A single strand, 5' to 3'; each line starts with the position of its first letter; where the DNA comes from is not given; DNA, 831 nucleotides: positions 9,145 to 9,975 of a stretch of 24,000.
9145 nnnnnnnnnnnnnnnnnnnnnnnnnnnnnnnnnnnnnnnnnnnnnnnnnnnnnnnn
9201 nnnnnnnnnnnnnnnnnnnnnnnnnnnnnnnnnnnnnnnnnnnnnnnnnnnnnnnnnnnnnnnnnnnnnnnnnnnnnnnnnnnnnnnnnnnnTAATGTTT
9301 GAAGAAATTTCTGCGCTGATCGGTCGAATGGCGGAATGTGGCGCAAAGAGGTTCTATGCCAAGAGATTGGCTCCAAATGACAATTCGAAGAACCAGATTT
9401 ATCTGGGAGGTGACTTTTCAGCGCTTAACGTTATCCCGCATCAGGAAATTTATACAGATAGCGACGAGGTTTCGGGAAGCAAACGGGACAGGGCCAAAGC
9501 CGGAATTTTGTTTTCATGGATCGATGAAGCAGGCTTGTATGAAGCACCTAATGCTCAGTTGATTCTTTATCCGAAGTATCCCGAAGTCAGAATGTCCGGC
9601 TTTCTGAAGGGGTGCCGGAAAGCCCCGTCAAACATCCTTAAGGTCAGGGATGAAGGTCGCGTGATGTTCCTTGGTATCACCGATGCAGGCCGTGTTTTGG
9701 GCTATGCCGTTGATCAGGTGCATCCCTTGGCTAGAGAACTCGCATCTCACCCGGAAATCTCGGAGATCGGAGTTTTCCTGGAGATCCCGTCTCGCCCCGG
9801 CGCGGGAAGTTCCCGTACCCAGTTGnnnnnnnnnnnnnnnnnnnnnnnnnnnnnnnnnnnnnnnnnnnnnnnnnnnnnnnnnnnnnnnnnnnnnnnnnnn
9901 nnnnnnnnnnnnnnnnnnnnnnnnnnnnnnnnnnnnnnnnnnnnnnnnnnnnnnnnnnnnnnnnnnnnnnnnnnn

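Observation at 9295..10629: Candidate new restriction-enzyme architecture: EcoRII-N-like effector domain fused to an MvaI/BcnI (MutH-like) catalytic domain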

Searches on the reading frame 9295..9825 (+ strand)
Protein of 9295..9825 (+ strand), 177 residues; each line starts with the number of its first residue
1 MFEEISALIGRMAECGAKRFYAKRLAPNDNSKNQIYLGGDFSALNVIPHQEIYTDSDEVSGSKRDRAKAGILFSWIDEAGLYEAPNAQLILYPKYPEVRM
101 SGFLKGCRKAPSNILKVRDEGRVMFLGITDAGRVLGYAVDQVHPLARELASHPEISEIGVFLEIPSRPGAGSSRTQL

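Call 30: search_protein_representatives(protein=window:9295-9825:+)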
Query: 177 residues. Proteins with E-value up to 0.001 (for the whole library): 504; up to 1e-10: 377; up to 1e-30: 72. The best 150 are listed.
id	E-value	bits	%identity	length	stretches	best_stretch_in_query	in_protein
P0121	2.4e-62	225.7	64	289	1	1-174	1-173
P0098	1.8e-59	216.4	57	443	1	2-167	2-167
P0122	1.8e-53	196.9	54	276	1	4-174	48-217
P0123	1.4e-51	190.7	57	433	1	14-175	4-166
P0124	1.5e-48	180.9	58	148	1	4-140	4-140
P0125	9.6e-48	178.2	54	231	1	4-160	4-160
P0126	7.9e-46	172.0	52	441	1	8-166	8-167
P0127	1.2e-43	164.9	51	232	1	12-171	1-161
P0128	4.9e-43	162.9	51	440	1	4-167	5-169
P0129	5.3e-43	162.8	54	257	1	9-165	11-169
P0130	7.5e-43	162.3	65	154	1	4-118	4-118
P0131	1.8e-42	161.1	64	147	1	13-124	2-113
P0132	2.0e-40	154.4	50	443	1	2-174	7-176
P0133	3.9e-40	153.5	49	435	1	7-167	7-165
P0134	4.2e-40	153.4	47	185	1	3-167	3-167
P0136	8.7e-40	152.3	53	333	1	20-167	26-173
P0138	2.6e-39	150.8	46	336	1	3-174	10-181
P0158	3.9e-35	137.2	49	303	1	3-168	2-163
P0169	2.4e-33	131.3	48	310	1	18-162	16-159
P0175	1.9e-32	128.4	53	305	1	8-134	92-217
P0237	9.6e-27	109.9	39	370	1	16-169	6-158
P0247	4.4e-26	107.7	50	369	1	5-138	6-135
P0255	3.4e-25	104.8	49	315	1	2-149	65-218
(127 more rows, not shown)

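Call 42: predict_structure(alignment_id=A2)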
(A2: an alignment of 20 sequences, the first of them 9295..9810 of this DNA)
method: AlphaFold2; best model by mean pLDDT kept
length: 172 residues; sequences in the alignment: 20
mean_pLDDT: 88.9   pTM: 0.87
mean pLDDT of the five models: 88.9, 88.7, 87.8, 84.8, 83.6
residues with pLDDT >= 90: 118; 70-90: 39; 50-70: 11; < 50: 4
segments of 3 or more residues with pLDDT < 50: none
pLDDT, mean of each block of 10 residues (from residue 1): 94 96 92 88 93 72 73 95 95 89 91 89 96 97 95 87 79 46
secondary structure, 60 per line:
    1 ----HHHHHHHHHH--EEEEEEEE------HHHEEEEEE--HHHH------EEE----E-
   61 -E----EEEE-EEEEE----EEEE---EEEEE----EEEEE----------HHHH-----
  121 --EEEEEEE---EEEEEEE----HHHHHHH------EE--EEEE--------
elements in order: H5-14 E17-24 E34-39 H42-45 E52-54 E67-70 E72-76 E81-84 E88-92 E97-101 H112-115 E123-129 E133-139 H144-150 E161-164

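Call 47: fold_search(model_id=the predicted structure, library=pdb)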
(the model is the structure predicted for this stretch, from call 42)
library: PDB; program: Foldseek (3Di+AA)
matches with E <= 10: 751; with E <= 0.001: 0
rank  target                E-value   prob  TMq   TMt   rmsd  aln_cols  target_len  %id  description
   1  3zi5_A                1.6e-03  1.00  0.52  0.54   5.2       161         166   10  Crystal STRUCTURE OF RESTRICTION ENDONUCLEASE BFII C-TERMINAL RECOGNITION DOMAIN IN COMPLEX WITH COGNATE DNA (released 2014-01-15)
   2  2c1l_A                5.3e-03  1.00  0.53  0.28   4.7       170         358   12  Structure of the BfiI restriction endonuclease (released 2005-10-07)
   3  4ldu                  1.1e-02  1.00  0.44  0.24   5.2       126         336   10  Crystal structure of the DNA binding domain of Arabidopsis thaliana auxin response factor 5 (released 2014-02-12)
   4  7et6_D                1.3e-02  0.99  0.40  0.58   4.3       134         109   10  Crystal structure of Arabidopsis TEM1 B3-DNA complex (released 2021-09-15)
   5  6c5d_B                1.6e-02  0.99  0.49  0.62   8.0       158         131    9  N-terminal domain of Helicobacter pylori LlaJI.R1 (released 2018-06-27)
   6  6ycq_A                1.7e-02  0.95  0.44  0.24  12.0       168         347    8  Crystal structure of the DNA binding domain of Arabidopsis thaliana Auxin Response Factor 1 (AtARF1) in complex with H (released 2020-09-09)
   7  8oj1_A                2.6e-02  0.97  0.41  0.26   6.1       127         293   10  Crystal structure of the DNA binding domain of M. polymorpha Auxin Response Factor 2 (MpARF2) in complex with High Aff (released 2024-04-03)
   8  4ldy_B                4.5e-02  0.77  0.41  0.24  12.8       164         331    8  Crystal structure of the DNA binding domain of the G245A mutant of arabidopsis thaliana auxin reponse factor 1 (released 2014-02-12)
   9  6ycq_B                5.1e-02  0.82  0.43  0.24  12.0       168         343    8  Crystal structure of the DNA binding domain of Arabidopsis thaliana Auxin Response Factor 1 (AtARF1) in complex with H (released 2020-09-09)
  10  1yel_MODEL_1_A        6.8e-02  0.90  0.40  0.60   4.3       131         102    8  Structure of the hypothetical Arabidopsis thaliana protein At1g16640.1 (released 2005-01-18)
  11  4ldy_A                7.2e-02  0.84  0.43  0.25  12.1       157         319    8  Crystal structure of the DNA binding domain of the G245A mutant of arabidopsis thaliana auxin reponse factor 1 (released 2014-02-12)
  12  9njy_A                1.1e-01  0.05  0.12  0.08  16.3       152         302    8  Terminal two domains of ClfA002 with bound Fab of AZD7745 (released 2025-07-30)
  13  4ldw_A                1.2e-01  0.69  0.42  0.25  12.7       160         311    9  Crystal structure of the DNA Binding Domain of arabidopsis thaliana auxin response factor 1, P21 structure (released 2014-02-12)
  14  8oj2_A                1.3e-01  0.09  0.22  0.14  21.2       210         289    8  Crystal structure of the DNA binding domain of M. polymorpha Auxin Response Factor 2 (MpARF2) in complex with protomor (released 2024-04-17)
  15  4ldx_B                1.5e-01  0.66  0.45  0.25  12.2       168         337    8  Crystal structure of the DNA binding domain of arabidopsis thaliana auxin response factor 1 (ARF1) in complex with pro (released 2014-02-12)
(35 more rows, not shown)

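Call 94: search_protein_families(library=pfam, proteins=[P0121, P0122, P0136, P0138, P0158, P0169, P0175, P0237, P0247, P0255], max_evalue=0.001)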
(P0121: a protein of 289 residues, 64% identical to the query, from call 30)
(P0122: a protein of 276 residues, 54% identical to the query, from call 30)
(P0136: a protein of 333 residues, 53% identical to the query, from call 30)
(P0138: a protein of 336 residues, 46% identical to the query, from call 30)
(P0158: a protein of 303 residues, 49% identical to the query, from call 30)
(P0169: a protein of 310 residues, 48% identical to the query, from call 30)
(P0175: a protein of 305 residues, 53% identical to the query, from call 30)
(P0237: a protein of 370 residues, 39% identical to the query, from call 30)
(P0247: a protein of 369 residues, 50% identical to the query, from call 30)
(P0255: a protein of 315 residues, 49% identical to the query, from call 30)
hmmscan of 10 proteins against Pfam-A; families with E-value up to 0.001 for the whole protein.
P0121 (289 aa): 0 families

P0122 (276 aa): 0 families

P0136 (333 aa): 1 family
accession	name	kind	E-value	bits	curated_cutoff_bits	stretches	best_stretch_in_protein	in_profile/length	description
PF15515.12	MvaI_BcnI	-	9.2e-22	78.6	25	1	181-294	1-99/227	MvaI/BcnI restriction endonuclease family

P0138 (336 aa): 0 families

P0158 (303 aa): 1 family
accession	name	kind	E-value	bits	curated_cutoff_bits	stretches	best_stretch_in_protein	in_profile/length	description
PF15515.12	MvaI_BcnI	-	1.1e-17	65.3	25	1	170-286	1-98/227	MvaI/BcnI restriction endonuclease family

P0169 (310 aa): 1 family
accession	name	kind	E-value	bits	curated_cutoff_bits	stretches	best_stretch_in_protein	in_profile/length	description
PF15515.12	MvaI_BcnI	-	2.8e-22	80.3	25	1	177-294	1-103/227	MvaI/BcnI restriction endonuclease family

P0175 (305 aa): 0 families

P0237 (370 aa): 1 family
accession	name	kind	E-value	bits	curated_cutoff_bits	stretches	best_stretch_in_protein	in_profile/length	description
PF15515.12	MvaI_BcnI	-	3.2e-20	73.5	25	1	169-306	1-131/227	MvaI/BcnI restriction endonuclease family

P0247 (369 aa): 1 family
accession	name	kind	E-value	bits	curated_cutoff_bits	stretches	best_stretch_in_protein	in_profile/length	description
PF15515.12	MvaI_BcnI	-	3.2e-18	67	25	1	187-281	1-89/227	MvaI/BcnI restriction endonuclease family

P0255 (315 aa): 0 families
